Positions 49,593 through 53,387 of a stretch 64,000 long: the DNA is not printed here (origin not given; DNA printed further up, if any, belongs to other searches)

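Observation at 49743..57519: ArsR-fronted type I Zorya-like operon (zorA-zorB-zorC-zorD) carried as ICE cargo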

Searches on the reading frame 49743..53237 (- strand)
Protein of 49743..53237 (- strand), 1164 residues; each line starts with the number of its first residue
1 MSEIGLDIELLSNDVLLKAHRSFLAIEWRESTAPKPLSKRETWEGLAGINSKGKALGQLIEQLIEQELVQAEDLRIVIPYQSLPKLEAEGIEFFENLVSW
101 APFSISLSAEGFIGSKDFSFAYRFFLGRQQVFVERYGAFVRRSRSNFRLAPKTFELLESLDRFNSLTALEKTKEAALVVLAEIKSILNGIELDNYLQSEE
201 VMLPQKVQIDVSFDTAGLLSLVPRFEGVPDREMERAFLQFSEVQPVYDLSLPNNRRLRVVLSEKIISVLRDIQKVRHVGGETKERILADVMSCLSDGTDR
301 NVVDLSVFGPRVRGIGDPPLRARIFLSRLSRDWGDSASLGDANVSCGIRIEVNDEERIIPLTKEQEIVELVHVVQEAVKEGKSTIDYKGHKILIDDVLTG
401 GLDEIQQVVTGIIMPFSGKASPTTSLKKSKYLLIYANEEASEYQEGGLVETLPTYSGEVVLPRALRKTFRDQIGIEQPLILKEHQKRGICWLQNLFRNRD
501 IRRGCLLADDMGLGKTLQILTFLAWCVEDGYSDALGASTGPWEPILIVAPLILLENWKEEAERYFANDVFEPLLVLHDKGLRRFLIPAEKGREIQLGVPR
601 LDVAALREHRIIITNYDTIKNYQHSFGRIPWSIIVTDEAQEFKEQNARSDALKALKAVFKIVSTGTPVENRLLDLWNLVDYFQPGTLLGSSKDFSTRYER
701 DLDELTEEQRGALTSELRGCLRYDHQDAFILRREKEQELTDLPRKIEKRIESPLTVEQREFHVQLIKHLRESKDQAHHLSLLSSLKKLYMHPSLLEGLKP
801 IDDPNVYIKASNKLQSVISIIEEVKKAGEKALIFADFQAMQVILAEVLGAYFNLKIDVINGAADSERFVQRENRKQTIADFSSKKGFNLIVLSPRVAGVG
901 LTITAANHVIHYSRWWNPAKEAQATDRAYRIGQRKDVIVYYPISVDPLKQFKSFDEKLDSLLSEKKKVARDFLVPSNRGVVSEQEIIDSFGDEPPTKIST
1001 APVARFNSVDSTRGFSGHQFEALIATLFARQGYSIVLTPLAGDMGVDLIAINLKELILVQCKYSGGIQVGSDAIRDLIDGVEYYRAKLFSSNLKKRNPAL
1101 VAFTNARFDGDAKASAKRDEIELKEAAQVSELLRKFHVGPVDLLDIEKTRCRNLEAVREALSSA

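Call 3: search_protein_families(library=pfam, proteins=[window:49743-53237:-], max_evalue=0.01)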
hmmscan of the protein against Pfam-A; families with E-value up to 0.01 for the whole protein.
window:49743-53237:- (1164 aa): 4 families
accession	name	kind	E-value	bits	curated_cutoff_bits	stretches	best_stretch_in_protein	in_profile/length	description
PF00176.29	SNF2-rel_dom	-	2.6e-44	151.9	24.9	1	484-793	1-289/290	SNF2-related domain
PF00271.37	Helicase_C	-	1.2e-16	61.4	23.5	1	813-932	2-110/110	Helicase conserved C-terminal domain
PF04471.18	Mrr_cat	-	1e-14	55.1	21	1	1014-1132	3-114/115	Restriction endonuclease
PF04851.21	ResIII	-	4.8e-05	23.8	22.5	1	481-668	4-163/164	Type III restriction enzyme, res subunit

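Call 4: search_protein_families(library=padloc, proteins=[window:49743-53237:-], max_evalue=0.01)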
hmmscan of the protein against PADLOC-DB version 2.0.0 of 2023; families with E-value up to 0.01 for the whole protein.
window:49743-53237:- (1164 aa): 32 families (the best 25 are shown)
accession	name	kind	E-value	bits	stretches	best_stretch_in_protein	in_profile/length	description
PDLC00631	ZorD1|ZorD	-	2.5e-218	725.5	1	52-1138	34-1065/1071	"SWI2/SNF2 helicase, Mrr-like nuclease"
PDLC00632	ZorD1|ZorD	-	5.7e-175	582.1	2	300-977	424-1084/1101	"SWI2/SNF2 helicase, Mrr-like nuclease"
PDLC00633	ZorD1|ZorD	-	7.8e-164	545.1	1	58-983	57-895/908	"SWI2/SNF2 helicase, Mrr-like nuclease"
PDLC00629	ZorD1|ZorD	-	2.5e-157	523.6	1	41-978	35-960/1012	"SWI2/SNF2 helicase, Mrr-like nuclease"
PDLC00634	ZorD1|ZorD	-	3.8e-156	519.7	2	346-988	369-981/1208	"SWI2/SNF2 helicase, Mrr-like nuclease"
PDLC00628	ZorD1|ZorD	-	8.2e-147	488.7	2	377-1161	428-1166/1171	"SWI2/SNF2 helicase, Mrr-like nuclease"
PDLC00627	ZorD1|ZorD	-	9e-137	455.6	1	60-991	57-1004/1006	"SWI2/SNF2 helicase, Mrr-like nuclease"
PDLC02854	DpdE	-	3.3e-93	311.3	1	477-975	576-1064/1083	DpdE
PDLC00630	ZorD1|ZorD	-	5e-86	287.9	2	599-1090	262-757/817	"SWI2/SNF2 helicase, Mrr-like nuclease"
PDLC02842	DpdE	-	3.2e-63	211.9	1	481-982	702-1163/1176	DpdE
PDLC02849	DpdE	-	3.5e-48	162.4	1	481-973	401-833/857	DpdE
PDLC02851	DpdE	-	6.5e-48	161.3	1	481-949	598-1017/1055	DpdE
PDLC02850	DpdE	-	2.1e-44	149.8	1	480-966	804-1235/1282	DpdE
PDLC02845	DpdE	-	2.4e-44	149.5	1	481-973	844-1273/1293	DpdE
PDLC02848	DpdE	-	8.2e-25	84.9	1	481-847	357-682/856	DpdE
PDLC02620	DrmD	-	8.1e-06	22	1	824-943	480-589/1060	DrmD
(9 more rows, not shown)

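Call 35: search_solved_structures(query=window:49743-53237:-, max_evalue=0.00001, show_alignments=1)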
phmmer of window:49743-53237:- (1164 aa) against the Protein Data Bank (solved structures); distinct sequences matched with E-value up to 0.00001: 81 (the best 60 are shown).
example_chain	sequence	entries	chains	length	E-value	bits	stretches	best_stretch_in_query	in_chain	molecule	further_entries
8qy7_A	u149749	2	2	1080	2.9e-94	320.1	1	473-974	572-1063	DEAD/DEAH box helicase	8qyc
1z63_A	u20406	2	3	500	1.7e-56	195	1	481-976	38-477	Helicase of the snf2/rad54 family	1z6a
7epu_B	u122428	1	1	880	1.3e-41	145.7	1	479-950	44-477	Chromodomain-helicase-DNA-binding protein 1-like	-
7enn_K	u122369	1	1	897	1.4e-41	145.6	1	479-950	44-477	Chromodomain-helicase-DNA-binding protein 1-like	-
7otq_K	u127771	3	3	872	1.4e-41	145.6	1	479-949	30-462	Chromodomain-helicase-DNA-binding protein 1-like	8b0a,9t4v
6fhs_G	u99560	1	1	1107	3.7e-41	144.2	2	481-796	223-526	Ino80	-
8oo7_G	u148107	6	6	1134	3.9e-41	144.1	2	481-796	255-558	Chromatin-remodeling ATPase Ino80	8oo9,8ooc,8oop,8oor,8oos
8atf_G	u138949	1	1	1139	4e-41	144.1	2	481-796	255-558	Ino80 ATPase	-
6fml_G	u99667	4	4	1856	1.6e-40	142.1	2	481-796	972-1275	Ino80 | Ino80 ATPase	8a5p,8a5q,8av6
7ux9_P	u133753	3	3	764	2e-39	138.5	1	481-941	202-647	ATP-dependent DNA helicase DDM1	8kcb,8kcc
8wh5_K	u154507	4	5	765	2e-39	138.5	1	481-941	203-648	ATP-dependent DNA helicase DDM1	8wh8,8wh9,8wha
8j90_K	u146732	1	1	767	2e-39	138.5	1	481-941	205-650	ATP-dependent DNA helicase DDM1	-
6jyl_K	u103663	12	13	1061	5.7e-39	136.9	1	481-947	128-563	ISWI chromatin-remodeling complex ATPase ISW1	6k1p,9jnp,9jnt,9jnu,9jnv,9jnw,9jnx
7x3t_V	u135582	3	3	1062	5.8e-39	136.9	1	481-947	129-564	ISWI chromatin-remodeling complex ATPase ISW1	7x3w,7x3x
9lj2_K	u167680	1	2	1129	6.6e-39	136.7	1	481-947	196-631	ISWI chromatin-remodeling complex ATPase ISW1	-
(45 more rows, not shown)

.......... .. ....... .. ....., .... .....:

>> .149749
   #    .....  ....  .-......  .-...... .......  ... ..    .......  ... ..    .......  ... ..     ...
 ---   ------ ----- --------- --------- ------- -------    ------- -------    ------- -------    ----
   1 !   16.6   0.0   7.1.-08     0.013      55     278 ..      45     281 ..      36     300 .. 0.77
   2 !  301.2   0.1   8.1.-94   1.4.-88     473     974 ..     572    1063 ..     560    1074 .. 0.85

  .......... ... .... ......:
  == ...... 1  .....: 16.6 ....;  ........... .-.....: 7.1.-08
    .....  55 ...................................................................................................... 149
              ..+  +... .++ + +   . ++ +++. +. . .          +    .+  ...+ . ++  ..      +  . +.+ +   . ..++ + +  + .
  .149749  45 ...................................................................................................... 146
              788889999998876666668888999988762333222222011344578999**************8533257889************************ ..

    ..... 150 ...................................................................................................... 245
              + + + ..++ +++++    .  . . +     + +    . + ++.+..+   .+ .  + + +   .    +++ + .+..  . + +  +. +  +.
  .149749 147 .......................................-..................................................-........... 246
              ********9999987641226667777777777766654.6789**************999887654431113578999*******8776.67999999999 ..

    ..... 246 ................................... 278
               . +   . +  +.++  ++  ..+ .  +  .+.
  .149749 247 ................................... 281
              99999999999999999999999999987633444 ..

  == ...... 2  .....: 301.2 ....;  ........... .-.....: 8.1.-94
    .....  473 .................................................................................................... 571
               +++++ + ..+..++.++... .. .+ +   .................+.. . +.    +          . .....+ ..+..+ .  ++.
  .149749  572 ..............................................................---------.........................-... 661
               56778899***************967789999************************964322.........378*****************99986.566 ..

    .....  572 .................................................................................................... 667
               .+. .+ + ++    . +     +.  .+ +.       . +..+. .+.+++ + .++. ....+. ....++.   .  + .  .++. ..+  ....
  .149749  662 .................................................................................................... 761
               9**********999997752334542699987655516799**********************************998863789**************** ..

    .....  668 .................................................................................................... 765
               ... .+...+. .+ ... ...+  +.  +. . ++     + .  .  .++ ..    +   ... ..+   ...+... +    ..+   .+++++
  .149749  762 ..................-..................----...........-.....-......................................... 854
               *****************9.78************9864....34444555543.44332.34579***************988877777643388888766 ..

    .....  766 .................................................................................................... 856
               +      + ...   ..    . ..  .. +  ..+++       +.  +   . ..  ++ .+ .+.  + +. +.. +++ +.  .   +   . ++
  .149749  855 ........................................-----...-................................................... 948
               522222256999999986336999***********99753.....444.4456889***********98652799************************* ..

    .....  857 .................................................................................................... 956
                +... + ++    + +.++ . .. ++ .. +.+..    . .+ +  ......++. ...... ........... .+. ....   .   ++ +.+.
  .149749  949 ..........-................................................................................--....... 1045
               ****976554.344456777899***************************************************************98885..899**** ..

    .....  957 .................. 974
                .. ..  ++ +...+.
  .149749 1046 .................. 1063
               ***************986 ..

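Call 42: search_protein_families(library=ncbifam, proteins=[window:49743-53237:-], max_evalue=0.001)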
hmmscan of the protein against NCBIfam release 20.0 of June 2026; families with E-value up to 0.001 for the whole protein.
window:49743-53237:- (1164 aa): 6 families
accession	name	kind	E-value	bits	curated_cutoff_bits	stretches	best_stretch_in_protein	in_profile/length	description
NF041790.1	anti-phage_ZorD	equivalog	9.2e-120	401.3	1500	2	300-942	420-1035/1035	type I Zorya anti-phage system protein ZorD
NF058637.1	helic_SCO1167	equivalog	5.5e-66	223.3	1200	1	481-971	470-908/932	SCO1167/SCO6262 family helicase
NF053675.1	pilus_reg_Snf2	equivalog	9.1e-48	163.1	1100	1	481-969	585-1004/1029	pilus expression-regulating Snf2 family helicase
NF038318.1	DISARM_DrmD_b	equivalog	1.6e-19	69.5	950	2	504-718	49-238/868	DISARM system SNF2-like helicase DrmD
NF042964.1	phospholipD_antiphage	equivalog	4.6e-13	48.4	1100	2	479-690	227-435/895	phospholipase D-like domain-containing anti-phage protein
NF038317.1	DISARM_DrmD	equivalog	5.7e-05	21.6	610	1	813-963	486-641/1021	DISARM system SNF2-like helicase DrmD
